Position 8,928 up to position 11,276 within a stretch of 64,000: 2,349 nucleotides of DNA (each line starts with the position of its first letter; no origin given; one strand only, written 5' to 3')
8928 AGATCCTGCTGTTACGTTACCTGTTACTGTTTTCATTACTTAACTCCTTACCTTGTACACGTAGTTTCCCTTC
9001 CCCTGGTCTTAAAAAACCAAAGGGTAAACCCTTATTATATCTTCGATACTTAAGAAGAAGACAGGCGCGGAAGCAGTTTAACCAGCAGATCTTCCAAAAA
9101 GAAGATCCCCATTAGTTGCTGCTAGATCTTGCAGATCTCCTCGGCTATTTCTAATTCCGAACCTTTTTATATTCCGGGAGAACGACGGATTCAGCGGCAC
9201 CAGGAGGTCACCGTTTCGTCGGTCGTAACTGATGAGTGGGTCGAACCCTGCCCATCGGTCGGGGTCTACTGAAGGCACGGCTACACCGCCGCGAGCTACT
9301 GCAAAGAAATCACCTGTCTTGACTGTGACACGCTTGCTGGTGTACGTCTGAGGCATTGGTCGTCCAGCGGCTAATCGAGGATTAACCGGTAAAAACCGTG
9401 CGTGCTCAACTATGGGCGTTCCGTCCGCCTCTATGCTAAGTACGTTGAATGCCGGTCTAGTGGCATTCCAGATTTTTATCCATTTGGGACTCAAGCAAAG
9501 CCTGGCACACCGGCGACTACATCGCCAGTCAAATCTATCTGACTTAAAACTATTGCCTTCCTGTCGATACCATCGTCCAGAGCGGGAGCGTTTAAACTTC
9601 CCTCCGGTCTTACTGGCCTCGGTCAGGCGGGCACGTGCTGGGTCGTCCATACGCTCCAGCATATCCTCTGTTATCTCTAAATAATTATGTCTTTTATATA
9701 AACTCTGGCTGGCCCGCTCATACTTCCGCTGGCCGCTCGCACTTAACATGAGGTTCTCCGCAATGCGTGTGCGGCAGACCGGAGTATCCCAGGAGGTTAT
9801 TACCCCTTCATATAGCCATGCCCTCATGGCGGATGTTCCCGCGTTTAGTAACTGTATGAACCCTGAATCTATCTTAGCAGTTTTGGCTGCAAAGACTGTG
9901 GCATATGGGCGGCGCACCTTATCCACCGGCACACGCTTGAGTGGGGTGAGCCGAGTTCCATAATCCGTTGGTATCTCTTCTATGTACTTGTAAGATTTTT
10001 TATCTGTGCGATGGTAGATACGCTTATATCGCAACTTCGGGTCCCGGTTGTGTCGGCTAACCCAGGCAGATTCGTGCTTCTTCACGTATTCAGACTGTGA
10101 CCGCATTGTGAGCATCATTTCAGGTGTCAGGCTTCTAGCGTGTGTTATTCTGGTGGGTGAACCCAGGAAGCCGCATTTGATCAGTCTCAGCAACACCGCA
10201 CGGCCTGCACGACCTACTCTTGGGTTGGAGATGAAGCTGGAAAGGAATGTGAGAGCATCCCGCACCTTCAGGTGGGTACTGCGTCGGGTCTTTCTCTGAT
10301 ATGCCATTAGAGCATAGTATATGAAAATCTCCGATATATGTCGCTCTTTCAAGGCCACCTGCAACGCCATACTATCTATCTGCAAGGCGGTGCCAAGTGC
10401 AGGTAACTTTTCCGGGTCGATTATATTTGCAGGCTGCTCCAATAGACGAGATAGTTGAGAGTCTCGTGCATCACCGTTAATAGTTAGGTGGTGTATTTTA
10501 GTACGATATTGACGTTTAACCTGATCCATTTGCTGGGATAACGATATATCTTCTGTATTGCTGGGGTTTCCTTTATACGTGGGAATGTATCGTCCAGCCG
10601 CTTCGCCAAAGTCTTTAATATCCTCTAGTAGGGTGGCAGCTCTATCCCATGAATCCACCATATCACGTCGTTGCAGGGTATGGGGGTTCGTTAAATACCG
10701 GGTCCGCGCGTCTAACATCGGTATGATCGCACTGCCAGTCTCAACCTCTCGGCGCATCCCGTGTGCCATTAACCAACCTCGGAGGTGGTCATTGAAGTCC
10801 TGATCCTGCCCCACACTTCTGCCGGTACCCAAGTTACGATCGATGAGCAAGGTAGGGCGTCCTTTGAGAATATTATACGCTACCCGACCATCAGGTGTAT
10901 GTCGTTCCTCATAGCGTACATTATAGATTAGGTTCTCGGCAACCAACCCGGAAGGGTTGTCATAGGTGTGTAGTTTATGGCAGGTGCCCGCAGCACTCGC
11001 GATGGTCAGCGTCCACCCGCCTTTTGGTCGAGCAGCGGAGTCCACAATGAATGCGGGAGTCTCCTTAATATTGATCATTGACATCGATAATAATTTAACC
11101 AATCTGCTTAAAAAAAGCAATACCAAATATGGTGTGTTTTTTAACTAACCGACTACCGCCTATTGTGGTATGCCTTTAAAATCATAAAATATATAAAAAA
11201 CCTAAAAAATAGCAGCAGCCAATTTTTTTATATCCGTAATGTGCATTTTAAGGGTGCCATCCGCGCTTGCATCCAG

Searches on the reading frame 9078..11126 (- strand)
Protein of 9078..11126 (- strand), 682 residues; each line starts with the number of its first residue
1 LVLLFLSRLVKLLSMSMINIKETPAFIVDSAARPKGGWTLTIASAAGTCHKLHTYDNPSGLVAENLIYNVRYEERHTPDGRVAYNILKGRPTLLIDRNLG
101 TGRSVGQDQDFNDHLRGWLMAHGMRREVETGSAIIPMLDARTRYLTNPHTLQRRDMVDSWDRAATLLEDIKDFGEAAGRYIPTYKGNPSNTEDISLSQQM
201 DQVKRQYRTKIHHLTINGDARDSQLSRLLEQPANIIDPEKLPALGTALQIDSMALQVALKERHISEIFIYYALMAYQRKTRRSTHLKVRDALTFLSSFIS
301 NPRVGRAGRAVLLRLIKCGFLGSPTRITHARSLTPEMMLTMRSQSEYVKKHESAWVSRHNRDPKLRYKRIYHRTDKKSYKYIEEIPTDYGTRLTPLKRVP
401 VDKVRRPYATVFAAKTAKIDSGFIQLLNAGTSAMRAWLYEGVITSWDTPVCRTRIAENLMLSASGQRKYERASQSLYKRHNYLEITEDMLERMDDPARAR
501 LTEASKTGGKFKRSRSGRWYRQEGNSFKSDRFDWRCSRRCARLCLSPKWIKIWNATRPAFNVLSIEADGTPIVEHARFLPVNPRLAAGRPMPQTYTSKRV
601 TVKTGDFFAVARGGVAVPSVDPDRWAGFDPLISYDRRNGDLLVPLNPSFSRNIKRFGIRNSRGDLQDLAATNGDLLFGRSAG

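Call 8: search_protein_families(library=phrogs, proteins=[window:9078-11126:-], max_evalue=0.00001)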
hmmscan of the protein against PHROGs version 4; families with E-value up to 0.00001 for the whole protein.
window:9078-11126:- (682 aa): 0 families

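Call 12: search_protein_families(library=pfam, proteins=[window:9078-11126:-], max_evalue=0.001)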
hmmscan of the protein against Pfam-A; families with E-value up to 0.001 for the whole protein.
window:9078-11126:- (682 aa): 0 families

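Call 85: find_related_loci(query=window:9078-11123:-, collection=viral_contigs, flank=2000)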
Query window:9078-11123:- (681 aa) in viral_contigs; peptide patterns used: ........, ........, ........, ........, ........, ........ (x = any residue, [..] = any of these).
10 stretches matched a pattern, but none encodes a relative of the query by tblastn (E <= 1e-3).

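Call 87: find_related_loci(query=A6, collection=viral_contigs, flank=10000)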
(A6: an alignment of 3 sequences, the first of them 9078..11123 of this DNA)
Query A6 (681 aa) in viral_contigs; peptide patterns used: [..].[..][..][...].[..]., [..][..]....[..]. (x = any residue, [..] = any of these).
93 stretches matched a pattern; 1 encode a relative of the query (tblastn E <= 1e-3); 1 distinct loci.
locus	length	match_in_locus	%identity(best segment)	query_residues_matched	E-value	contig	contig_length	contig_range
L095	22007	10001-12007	31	5-646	6e-98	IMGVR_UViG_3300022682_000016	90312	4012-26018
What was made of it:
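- Tried and rejected: IMG/VR scans with the conserved 682-aa protein recovered only the one related viral contig already known (calls 85, 87).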
